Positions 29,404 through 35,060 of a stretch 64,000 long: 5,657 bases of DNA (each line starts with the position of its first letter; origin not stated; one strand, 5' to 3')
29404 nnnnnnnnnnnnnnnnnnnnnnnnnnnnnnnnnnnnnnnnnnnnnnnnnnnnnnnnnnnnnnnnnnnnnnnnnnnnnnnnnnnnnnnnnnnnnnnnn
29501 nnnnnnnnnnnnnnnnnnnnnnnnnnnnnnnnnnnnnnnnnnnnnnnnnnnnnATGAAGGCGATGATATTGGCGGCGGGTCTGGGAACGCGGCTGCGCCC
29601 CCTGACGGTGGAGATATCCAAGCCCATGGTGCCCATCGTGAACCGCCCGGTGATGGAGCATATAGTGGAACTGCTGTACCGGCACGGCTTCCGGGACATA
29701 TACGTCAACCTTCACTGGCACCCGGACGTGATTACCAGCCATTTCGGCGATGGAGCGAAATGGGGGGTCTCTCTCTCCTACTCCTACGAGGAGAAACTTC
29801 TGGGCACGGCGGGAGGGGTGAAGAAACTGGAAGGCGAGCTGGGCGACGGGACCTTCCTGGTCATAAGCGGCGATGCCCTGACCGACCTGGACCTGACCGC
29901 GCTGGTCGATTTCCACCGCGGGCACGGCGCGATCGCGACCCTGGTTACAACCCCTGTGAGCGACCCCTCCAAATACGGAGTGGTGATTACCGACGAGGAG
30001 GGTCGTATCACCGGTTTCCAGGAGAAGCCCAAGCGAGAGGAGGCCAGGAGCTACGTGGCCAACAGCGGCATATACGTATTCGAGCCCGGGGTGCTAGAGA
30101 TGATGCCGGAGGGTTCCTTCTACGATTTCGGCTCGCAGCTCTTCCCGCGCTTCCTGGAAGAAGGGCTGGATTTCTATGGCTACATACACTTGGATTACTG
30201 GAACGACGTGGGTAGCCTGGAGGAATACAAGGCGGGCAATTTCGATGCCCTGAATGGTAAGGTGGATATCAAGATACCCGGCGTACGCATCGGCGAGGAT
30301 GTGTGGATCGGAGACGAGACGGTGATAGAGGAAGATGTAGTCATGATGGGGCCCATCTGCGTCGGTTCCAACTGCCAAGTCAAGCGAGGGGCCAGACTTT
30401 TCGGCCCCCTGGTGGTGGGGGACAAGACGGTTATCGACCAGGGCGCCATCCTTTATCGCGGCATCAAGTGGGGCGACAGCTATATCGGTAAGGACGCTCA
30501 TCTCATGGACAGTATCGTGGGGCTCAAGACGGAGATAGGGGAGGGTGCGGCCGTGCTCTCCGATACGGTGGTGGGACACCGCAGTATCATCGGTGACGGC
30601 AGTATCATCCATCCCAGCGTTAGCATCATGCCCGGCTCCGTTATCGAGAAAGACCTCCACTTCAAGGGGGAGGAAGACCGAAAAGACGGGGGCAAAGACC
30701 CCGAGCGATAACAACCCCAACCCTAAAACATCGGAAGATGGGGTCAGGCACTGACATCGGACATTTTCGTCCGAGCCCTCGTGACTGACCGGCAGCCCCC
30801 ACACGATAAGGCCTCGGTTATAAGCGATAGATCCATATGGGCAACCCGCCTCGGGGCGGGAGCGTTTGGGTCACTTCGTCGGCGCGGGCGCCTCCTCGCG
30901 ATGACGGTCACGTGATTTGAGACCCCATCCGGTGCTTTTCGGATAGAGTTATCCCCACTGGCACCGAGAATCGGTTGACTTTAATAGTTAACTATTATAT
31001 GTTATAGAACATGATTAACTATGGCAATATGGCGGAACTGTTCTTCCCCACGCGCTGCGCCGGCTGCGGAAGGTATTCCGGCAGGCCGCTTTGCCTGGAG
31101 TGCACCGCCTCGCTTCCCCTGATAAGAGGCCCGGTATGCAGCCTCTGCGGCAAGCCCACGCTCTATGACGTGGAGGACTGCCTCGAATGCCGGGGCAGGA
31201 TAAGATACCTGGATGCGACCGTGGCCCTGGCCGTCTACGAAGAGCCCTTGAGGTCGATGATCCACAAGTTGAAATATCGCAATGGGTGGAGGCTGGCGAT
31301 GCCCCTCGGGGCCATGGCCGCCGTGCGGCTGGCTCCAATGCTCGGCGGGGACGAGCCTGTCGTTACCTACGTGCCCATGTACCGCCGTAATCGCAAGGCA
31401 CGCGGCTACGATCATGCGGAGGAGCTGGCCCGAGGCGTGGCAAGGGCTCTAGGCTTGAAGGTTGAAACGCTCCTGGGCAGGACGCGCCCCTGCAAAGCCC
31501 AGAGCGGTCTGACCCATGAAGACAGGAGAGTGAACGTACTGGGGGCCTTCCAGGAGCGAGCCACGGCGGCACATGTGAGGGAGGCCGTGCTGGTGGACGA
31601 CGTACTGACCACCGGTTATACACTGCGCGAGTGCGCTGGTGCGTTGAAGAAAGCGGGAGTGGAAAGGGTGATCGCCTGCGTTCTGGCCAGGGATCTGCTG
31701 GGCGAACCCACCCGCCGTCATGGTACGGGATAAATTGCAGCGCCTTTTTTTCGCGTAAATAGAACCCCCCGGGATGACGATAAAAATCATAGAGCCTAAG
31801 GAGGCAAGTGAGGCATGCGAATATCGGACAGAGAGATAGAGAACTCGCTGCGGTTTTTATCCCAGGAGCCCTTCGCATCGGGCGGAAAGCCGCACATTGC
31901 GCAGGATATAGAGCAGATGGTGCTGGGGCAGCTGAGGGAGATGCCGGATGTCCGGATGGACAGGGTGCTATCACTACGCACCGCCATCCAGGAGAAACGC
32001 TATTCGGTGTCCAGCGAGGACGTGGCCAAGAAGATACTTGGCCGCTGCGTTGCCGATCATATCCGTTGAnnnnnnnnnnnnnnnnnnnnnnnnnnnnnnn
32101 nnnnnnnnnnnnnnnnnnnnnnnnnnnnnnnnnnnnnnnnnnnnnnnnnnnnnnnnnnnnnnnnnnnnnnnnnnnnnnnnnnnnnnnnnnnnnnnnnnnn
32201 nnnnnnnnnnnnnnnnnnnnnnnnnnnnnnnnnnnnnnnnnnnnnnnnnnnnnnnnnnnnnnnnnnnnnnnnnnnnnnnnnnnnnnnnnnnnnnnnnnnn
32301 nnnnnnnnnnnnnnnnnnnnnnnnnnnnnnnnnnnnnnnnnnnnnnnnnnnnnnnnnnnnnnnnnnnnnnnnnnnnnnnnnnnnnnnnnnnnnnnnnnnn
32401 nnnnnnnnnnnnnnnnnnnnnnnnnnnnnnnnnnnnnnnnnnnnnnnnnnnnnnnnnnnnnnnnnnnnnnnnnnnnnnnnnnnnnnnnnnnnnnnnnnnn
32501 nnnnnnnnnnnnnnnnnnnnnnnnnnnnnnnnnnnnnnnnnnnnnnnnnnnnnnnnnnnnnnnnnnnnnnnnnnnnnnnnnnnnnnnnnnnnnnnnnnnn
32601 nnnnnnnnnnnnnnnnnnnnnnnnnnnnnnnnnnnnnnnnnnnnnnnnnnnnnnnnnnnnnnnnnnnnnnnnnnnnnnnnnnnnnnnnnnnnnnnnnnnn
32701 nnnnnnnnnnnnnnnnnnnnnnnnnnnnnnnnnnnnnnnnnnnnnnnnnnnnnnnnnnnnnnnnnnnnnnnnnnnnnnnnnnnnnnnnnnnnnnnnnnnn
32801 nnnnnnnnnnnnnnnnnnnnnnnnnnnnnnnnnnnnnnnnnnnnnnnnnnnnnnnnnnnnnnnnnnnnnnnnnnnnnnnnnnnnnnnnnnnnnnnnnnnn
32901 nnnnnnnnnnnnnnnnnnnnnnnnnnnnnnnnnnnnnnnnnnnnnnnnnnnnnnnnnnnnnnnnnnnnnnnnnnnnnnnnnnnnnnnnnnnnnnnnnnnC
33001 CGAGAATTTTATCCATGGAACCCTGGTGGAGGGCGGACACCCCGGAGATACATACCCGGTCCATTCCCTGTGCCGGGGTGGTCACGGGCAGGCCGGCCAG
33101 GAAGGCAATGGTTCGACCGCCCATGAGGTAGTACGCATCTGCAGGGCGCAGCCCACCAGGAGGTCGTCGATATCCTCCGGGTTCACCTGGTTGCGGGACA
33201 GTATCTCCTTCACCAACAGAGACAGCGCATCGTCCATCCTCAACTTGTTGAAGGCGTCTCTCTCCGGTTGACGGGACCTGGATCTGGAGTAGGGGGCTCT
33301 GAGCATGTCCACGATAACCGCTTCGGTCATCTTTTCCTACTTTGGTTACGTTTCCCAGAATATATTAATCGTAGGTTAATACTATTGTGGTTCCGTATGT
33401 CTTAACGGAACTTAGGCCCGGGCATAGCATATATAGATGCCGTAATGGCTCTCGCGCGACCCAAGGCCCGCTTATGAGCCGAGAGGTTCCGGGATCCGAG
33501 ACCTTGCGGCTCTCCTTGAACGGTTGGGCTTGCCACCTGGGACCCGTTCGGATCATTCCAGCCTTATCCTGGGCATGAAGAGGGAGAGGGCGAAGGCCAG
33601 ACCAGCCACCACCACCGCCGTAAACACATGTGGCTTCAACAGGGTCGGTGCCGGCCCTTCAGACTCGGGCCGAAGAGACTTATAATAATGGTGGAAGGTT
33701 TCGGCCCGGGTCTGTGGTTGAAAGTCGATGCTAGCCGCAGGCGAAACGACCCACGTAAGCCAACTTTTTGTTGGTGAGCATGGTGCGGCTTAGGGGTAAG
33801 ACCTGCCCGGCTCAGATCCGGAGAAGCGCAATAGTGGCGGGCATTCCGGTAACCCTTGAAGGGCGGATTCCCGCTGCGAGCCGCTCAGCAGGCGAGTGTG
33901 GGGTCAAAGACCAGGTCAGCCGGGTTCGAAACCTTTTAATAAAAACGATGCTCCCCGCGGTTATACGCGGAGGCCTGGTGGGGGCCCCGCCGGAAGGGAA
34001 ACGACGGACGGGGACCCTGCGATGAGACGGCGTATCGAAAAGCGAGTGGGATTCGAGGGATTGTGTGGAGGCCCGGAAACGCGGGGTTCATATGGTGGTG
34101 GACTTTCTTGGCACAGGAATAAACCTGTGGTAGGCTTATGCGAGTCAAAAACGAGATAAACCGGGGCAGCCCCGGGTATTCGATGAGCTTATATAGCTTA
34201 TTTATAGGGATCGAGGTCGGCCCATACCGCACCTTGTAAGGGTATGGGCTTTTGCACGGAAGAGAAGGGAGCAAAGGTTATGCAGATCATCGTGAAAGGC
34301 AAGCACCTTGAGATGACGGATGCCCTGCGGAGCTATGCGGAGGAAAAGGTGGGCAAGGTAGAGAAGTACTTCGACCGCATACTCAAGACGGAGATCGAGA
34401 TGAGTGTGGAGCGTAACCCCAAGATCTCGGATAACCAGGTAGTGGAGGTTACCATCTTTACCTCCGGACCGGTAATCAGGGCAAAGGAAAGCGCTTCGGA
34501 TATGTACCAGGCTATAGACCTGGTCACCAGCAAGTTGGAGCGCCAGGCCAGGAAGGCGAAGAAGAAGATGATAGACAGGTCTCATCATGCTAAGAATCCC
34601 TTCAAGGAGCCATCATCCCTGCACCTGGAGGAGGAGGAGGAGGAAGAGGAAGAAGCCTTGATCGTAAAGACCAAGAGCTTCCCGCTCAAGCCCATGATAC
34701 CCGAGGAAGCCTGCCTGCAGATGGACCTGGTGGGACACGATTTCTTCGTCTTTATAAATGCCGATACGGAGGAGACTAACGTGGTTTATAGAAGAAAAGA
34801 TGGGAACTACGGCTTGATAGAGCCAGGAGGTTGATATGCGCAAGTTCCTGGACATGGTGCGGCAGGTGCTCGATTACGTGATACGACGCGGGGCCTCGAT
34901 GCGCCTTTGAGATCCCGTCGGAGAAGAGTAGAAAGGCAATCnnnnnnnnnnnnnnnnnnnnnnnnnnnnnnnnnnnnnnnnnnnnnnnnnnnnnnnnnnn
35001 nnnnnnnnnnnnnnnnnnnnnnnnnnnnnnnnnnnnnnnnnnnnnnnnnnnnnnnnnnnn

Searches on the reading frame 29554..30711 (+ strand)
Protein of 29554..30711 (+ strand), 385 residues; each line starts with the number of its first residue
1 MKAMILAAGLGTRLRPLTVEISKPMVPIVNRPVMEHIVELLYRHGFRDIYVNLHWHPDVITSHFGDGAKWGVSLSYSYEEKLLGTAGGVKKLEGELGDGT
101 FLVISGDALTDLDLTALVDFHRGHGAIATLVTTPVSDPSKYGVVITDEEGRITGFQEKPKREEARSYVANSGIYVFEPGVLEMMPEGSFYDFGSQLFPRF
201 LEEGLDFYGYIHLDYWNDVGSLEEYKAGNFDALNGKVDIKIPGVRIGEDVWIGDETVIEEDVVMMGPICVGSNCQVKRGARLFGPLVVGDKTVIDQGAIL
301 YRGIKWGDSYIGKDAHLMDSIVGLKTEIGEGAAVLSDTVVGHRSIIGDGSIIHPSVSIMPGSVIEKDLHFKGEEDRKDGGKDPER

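Call 92: search_protein_families(library=pfam, proteins=[window:29554-30711:+], max_evalue=0.01)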
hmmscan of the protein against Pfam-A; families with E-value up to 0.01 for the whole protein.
window:29554-30711:+ (385 aa): 7 families
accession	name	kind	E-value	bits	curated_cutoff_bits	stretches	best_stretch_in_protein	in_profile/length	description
PF00483.29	NTP_transferase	-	1.3e-56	192.3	21.2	1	2-228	1-238/245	Nucleotidyl transferase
PF00132.30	Hexapep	-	4e-12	45.7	27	2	326-358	2-34/36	Bacterial transferase hexapeptide (six repeats)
PF25084.1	LbH_EIF2B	-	9.9e-10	38.8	54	1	269-350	23-103/105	EIF2B subunit epsilon LbH domain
PF12804.13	NTP_transf_3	-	3.8e-07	30.9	27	1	3-108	1-96/160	MobA-like NTP transferase domain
PF25087.1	GMPPB_C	-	0.00033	20.8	39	0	287-364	24-100/110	GMPPB C-terminal domain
PF25247.1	LbH_GLGC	-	0.0025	18.2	27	0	335-359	29-52/135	GLGC left-handed parallel beta-helix domain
PF07959.18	Fucose_pyrophosphorylase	-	0.0095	15.4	34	0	95-168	62-143/418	Fucose pyrophosphorylase domain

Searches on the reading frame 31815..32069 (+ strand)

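Call 92: search_protein_families(library=pfam, proteins=[window:31815-32069:+], max_evalue=0.01)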
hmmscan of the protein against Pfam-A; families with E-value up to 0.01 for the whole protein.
window:31815-32069:+ (84 aa): 1 family
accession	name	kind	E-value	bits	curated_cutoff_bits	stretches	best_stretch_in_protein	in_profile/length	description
PF04316.19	FlgM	-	9.1e-11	42.3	25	1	34-75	13-54/55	Anti-sigma-28 factor, FlgM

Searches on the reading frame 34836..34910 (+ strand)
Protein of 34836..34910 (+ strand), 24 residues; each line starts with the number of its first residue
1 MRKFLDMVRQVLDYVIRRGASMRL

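Call 92: search_protein_families(library=pfam, proteins=[window:34836-34910:+], max_evalue=0.01)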
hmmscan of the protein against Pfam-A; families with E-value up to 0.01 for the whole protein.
window:34836-34910:+ (24 aa): 0 families
